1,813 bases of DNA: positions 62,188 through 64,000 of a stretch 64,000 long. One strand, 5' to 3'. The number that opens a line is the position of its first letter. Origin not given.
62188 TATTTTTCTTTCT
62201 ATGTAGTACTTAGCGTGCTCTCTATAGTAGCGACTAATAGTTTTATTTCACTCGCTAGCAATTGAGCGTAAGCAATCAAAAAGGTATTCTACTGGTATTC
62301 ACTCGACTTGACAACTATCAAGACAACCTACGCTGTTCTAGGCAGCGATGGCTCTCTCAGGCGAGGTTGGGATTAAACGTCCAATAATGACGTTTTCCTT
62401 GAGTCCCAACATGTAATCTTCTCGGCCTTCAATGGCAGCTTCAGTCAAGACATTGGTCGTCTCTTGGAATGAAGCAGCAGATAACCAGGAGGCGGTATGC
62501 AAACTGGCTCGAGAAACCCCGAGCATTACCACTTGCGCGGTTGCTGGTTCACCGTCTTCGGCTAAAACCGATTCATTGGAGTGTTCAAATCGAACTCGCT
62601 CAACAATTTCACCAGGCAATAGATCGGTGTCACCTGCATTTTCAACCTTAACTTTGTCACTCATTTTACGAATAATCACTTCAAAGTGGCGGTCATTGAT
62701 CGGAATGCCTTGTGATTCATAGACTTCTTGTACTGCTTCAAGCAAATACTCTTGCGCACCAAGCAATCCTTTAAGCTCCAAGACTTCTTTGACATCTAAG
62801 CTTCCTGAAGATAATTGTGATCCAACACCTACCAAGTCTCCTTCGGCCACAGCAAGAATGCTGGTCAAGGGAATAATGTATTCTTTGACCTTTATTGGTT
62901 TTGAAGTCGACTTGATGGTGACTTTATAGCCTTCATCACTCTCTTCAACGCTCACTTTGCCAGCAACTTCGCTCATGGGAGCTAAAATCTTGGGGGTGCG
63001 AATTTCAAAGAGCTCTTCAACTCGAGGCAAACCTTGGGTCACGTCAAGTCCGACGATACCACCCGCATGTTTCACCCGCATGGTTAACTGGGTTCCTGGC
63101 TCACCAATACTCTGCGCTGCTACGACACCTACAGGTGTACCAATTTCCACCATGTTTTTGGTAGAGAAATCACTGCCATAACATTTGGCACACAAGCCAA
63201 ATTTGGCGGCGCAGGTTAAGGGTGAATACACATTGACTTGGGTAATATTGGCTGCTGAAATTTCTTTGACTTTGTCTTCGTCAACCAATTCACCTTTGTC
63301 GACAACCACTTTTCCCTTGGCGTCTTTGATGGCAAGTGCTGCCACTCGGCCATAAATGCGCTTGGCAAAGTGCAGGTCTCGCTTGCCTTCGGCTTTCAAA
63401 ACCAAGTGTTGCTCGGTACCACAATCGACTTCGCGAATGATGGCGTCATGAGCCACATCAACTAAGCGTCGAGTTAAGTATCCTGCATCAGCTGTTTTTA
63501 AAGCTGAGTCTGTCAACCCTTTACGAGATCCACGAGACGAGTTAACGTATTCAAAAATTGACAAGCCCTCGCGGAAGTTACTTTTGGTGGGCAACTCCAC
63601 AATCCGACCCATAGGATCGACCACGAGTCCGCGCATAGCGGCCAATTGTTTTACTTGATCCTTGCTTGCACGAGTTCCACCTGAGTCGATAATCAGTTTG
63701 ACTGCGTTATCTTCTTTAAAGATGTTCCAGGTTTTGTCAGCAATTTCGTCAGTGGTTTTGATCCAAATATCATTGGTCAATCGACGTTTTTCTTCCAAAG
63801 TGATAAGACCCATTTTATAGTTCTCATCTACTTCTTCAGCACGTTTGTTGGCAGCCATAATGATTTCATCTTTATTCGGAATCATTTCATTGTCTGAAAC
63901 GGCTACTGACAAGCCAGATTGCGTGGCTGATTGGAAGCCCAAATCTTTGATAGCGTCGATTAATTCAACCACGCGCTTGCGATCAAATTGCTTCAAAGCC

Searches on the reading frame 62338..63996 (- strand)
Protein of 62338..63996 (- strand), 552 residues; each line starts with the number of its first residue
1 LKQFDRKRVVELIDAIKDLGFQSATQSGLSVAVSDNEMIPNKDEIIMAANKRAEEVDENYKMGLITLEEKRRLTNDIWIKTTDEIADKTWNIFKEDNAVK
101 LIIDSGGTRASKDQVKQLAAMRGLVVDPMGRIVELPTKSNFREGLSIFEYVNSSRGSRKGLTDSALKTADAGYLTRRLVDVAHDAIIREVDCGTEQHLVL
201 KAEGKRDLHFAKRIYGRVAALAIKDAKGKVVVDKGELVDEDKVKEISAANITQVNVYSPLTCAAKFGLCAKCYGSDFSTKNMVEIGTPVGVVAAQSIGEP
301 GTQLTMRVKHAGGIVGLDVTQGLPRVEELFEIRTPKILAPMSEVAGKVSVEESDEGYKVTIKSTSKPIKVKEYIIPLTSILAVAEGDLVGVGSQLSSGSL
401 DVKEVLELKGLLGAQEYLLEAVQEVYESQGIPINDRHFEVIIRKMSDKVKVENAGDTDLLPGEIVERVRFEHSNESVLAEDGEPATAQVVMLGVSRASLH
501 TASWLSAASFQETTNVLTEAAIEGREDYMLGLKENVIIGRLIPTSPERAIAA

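Call 78: search_protein_families(library=pfam, proteins=[window:62338-63996:-], max_evalue=0.001)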
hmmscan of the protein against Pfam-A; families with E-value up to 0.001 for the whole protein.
window:62338-63996:- (552 aa): 2 families
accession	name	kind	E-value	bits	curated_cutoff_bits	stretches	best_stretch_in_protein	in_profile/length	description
PF04998.22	RNA_pol_Rpb1_5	-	2.3e-52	178.5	28.5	1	144-457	1-257/267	RNA polymerase Rpb1, domain 5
PF05000.22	RNA_pol_Rpb1_4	-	5.7e-06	26.6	24.8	1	66-134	2-84/107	RNA polymerase Rpb1, domain 4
